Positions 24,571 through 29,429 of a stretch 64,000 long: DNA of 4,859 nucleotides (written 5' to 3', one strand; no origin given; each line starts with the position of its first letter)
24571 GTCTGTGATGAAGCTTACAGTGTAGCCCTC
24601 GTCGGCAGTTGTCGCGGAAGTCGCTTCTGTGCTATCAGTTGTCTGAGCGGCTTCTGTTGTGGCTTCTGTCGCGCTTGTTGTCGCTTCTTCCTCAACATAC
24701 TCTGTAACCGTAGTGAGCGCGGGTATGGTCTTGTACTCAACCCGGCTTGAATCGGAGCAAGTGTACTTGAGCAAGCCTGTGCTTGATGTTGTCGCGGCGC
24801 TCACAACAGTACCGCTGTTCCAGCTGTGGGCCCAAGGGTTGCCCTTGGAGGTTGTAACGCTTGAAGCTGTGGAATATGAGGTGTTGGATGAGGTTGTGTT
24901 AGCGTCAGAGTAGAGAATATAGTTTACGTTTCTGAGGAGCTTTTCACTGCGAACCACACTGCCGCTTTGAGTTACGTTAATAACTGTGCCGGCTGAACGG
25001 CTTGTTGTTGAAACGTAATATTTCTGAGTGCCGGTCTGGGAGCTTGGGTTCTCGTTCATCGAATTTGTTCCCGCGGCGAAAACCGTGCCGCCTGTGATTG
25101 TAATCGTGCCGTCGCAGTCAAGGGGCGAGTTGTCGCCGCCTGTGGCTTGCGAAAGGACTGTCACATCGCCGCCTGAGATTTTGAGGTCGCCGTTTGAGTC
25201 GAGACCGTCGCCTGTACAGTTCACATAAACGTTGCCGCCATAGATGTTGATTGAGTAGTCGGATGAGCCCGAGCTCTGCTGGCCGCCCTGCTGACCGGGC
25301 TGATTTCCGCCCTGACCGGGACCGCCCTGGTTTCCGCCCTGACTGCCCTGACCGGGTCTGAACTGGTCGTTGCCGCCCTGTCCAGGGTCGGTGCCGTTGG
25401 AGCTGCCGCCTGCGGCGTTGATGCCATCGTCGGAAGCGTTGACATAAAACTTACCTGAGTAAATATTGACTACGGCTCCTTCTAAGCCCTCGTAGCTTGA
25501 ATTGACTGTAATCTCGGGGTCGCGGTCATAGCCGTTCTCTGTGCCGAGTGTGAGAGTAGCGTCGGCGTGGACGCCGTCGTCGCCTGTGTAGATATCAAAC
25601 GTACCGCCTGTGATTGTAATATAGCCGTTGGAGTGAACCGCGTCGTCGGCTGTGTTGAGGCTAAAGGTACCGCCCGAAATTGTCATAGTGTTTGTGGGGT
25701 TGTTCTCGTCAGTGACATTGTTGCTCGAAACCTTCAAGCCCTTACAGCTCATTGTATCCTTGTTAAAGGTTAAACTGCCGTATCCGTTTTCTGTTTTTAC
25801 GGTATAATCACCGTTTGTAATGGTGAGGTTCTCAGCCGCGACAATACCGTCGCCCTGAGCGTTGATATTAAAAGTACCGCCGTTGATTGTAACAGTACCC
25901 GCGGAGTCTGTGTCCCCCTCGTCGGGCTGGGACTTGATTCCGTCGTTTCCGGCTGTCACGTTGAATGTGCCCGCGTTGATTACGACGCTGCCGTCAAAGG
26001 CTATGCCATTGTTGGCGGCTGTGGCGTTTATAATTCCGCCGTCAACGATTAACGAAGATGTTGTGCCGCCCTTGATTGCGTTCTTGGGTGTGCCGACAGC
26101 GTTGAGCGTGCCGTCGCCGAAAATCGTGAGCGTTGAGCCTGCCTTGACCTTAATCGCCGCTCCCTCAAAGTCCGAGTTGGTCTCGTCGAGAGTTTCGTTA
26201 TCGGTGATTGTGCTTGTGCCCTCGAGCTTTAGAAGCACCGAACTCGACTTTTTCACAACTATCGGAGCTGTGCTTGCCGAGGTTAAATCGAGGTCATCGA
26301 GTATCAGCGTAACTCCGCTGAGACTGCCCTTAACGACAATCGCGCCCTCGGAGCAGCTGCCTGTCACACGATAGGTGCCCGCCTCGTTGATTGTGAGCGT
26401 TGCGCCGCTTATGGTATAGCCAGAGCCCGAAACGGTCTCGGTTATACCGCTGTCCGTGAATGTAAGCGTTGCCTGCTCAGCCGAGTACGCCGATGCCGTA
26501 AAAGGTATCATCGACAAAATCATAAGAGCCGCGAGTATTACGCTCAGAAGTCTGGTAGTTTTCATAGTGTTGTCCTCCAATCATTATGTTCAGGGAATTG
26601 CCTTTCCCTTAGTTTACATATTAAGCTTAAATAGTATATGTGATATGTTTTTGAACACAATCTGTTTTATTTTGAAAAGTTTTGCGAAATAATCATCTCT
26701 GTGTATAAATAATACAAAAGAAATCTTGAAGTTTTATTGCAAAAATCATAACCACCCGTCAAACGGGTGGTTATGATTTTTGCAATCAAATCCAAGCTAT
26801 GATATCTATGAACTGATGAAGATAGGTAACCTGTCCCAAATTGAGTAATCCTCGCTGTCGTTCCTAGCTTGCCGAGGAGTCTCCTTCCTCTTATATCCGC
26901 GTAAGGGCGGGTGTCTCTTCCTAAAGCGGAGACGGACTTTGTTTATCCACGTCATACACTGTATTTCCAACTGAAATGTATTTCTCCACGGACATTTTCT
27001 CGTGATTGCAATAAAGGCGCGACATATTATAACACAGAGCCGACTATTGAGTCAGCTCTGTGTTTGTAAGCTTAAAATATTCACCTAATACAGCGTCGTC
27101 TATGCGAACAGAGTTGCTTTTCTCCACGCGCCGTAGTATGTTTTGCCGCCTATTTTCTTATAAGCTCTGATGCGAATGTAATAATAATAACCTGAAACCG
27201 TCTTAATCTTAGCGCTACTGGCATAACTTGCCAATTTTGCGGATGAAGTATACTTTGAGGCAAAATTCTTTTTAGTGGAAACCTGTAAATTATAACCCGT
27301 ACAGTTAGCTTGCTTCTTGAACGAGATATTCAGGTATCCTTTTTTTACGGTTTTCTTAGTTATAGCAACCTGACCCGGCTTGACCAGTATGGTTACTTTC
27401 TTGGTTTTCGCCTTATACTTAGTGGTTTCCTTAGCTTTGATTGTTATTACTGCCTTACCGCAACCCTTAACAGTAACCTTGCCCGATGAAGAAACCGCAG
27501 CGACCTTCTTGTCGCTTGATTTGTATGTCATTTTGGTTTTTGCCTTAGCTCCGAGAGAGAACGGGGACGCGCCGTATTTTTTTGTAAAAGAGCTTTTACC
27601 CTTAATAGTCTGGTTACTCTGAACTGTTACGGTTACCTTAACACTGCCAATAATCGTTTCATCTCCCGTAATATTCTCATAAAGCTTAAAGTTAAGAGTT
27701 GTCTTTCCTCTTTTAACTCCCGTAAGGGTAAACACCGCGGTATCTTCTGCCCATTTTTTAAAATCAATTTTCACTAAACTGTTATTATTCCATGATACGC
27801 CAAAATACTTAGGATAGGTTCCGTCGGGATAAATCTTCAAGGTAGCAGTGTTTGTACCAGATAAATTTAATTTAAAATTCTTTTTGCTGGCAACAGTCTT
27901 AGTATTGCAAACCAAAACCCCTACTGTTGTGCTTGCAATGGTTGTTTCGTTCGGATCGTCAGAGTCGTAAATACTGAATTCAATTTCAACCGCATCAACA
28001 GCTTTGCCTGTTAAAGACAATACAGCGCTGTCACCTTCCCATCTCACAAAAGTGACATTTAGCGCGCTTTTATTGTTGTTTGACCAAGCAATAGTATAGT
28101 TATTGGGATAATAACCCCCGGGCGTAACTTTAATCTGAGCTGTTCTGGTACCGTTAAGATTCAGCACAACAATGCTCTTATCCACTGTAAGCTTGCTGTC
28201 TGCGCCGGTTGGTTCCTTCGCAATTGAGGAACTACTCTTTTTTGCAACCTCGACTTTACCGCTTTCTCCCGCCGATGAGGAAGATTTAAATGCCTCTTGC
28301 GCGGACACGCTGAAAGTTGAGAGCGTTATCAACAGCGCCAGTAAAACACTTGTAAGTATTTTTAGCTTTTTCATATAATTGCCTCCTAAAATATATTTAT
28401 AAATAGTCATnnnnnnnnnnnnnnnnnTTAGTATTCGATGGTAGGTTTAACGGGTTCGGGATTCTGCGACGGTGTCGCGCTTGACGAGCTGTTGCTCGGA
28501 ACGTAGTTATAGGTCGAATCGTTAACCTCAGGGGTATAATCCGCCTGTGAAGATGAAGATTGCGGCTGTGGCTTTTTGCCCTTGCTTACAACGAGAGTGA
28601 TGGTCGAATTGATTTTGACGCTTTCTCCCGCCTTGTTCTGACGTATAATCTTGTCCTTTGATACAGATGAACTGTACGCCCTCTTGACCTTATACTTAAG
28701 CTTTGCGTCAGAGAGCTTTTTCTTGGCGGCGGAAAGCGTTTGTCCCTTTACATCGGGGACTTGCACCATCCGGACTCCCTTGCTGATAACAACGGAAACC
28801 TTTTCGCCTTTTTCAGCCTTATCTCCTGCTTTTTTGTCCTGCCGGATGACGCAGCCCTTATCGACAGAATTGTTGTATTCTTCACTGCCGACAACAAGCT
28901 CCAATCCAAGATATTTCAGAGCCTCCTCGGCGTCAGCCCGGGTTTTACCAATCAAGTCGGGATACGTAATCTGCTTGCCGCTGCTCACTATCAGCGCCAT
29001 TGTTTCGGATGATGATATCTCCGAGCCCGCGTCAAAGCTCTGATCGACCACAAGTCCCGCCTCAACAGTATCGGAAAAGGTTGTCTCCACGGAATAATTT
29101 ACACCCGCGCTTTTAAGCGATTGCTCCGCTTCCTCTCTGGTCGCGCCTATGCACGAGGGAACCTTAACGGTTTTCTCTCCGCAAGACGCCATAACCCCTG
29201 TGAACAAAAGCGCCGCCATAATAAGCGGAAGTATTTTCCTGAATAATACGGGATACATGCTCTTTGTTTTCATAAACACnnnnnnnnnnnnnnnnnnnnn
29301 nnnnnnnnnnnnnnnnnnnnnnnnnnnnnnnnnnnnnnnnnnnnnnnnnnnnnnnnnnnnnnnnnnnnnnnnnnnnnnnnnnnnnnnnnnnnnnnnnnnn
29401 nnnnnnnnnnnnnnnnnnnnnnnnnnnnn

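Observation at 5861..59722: Shared ~95-aa Lys-rich C-terminal module on four unrelated secreted proteins: candidate dockerin-independent surface-anchoring signal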

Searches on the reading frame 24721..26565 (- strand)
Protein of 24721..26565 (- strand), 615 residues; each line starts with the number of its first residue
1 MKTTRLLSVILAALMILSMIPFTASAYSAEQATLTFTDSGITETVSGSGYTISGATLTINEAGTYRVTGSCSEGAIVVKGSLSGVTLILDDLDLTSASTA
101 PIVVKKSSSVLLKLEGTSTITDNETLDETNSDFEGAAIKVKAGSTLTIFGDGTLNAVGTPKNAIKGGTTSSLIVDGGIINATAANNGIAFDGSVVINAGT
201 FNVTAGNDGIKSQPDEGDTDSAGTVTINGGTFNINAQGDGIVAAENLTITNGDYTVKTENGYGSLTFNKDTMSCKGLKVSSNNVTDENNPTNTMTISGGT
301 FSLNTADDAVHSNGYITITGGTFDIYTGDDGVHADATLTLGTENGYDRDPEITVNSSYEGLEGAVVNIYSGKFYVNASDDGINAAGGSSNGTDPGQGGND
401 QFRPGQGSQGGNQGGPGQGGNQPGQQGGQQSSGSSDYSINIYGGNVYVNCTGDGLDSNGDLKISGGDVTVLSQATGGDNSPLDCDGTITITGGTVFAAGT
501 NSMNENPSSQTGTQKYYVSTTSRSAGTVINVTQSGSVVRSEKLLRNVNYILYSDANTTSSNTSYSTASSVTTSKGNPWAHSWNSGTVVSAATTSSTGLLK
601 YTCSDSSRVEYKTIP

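Call 46: find_homologous_proteins(query=window:24721-26565:-, max_evalue=1e-10)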
Query window:24721-26565:- (615 aa): 4061 proteins with E <= 1e-10 among 8000 candidates; the best 120 are listed.
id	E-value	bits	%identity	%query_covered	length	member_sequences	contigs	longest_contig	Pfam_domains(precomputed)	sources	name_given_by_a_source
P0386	2.0e-297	1006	79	100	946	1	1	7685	PF14262.13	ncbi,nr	ncbi:MAG: carbohydrate-binding domain-containing protein, partial [Ruminococcus sp.]|nr:carbohydrate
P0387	1.3e-288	977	76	100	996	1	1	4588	PF14262.13,PF02368.25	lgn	-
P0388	3.3e-278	943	74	100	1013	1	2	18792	PF14262.13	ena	-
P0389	7.1e-265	899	71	100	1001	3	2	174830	PF14262.13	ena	-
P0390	9.2e-258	875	68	100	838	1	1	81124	PF14262.13,PF02368.25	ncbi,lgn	-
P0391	8.8e-256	869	70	100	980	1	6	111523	PF14262.13,PF22359.3,PF02368.25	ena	-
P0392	1.9e-252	858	69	100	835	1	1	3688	PF14262.13,PF02368.25,PF26918.1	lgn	-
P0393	3.1e-245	834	67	100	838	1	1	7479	PF14262.13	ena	-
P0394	3.0e-242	824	66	100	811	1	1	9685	PF14262.13,PF00404.25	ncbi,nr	ncbi:MAG: carbohydrate-binding domain-containing protein [Clostridia bacterium]|nr:carbohydrate-bind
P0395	6.4e-240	816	69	98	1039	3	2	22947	PF14262.13,PF02368.25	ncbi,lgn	-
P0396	5.9e-239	813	64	100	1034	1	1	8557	PF14262.13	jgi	jgi:hypothetical protein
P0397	3.3e-238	811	65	100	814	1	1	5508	PF14262.13,PF00404.25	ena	-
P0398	7.5e-235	800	67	93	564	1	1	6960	PF14262.13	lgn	-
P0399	4.6e-234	797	67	97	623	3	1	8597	PF14262.13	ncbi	-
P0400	5.1e-233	794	63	100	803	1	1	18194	PF14262.13,PF00404.25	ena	-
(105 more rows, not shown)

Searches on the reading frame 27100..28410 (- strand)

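Call 10: search_protein_families(library=pfam, proteins=[window:27100-28410:-], max_evalue=0.1)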
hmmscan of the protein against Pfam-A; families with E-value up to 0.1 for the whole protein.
window:27100-28410:- (436 aa): 2 families
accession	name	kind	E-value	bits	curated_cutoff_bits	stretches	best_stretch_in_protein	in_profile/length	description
PF02368.24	Big_2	-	0.00092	19.6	22.8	1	290-335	31-77/79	Bacterial Ig-like domain (group 2)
PF09394.16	Inhibitor_I42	-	0.08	13.7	27.2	0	224-252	54-82/91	Chagasin family peptidase inhibitor I42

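Call 12: search_protein_families(library=ncbifam, proteins=[window:27100-28410:-], max_evalue=0.1)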
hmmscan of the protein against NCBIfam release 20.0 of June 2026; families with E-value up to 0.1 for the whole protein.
window:27100-28410:- (436 aa): 1 family
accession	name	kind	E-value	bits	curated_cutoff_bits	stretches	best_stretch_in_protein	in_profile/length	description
NF053819.1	EF0750_LPXTG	subfamily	0.0034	17.9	47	1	13-72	1-62/105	EF2685/EF0750 family sortase-dependent surface protein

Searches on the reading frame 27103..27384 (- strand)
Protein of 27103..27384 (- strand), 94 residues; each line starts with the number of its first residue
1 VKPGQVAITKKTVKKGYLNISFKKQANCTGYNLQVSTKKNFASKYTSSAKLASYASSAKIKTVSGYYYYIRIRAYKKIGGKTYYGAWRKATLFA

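Call 59: search_protein_families(library=pfam, proteins=[window:27103-27384:-], max_evalue=1)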
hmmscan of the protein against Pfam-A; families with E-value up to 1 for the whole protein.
seq(94 aa): 2 families
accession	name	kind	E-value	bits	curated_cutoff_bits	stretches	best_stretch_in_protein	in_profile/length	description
PF21605.3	CRLF2-like_D2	-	0.018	15.5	27.3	1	18-91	16-89/94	Cytokine receptor-like factor 2-like, D2 domain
PF13123.11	DUF3978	-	0.055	13.7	25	1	16-66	8-58/144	Protein of unknown function (DUF3978)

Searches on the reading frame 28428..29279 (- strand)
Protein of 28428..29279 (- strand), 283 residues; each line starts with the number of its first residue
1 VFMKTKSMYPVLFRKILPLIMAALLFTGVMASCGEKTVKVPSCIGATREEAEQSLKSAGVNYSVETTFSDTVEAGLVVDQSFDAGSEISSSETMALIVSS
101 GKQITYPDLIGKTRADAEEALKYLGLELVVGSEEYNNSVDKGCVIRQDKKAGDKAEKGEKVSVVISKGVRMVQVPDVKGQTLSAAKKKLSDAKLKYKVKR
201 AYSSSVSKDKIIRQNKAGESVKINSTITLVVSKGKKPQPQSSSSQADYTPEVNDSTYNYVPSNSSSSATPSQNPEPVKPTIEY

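Call 27: search_protein_families(library=pfam, proteins=[window:28428-29279:-], max_evalue=0.001)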
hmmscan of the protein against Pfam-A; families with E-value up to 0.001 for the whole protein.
window:28428-29279:- (283 aa): 1 family
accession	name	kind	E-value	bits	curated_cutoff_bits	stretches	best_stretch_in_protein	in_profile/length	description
PF03793.24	PASTA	-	1.2e-43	147.3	23.2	3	172-233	1-64/64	PASTA domain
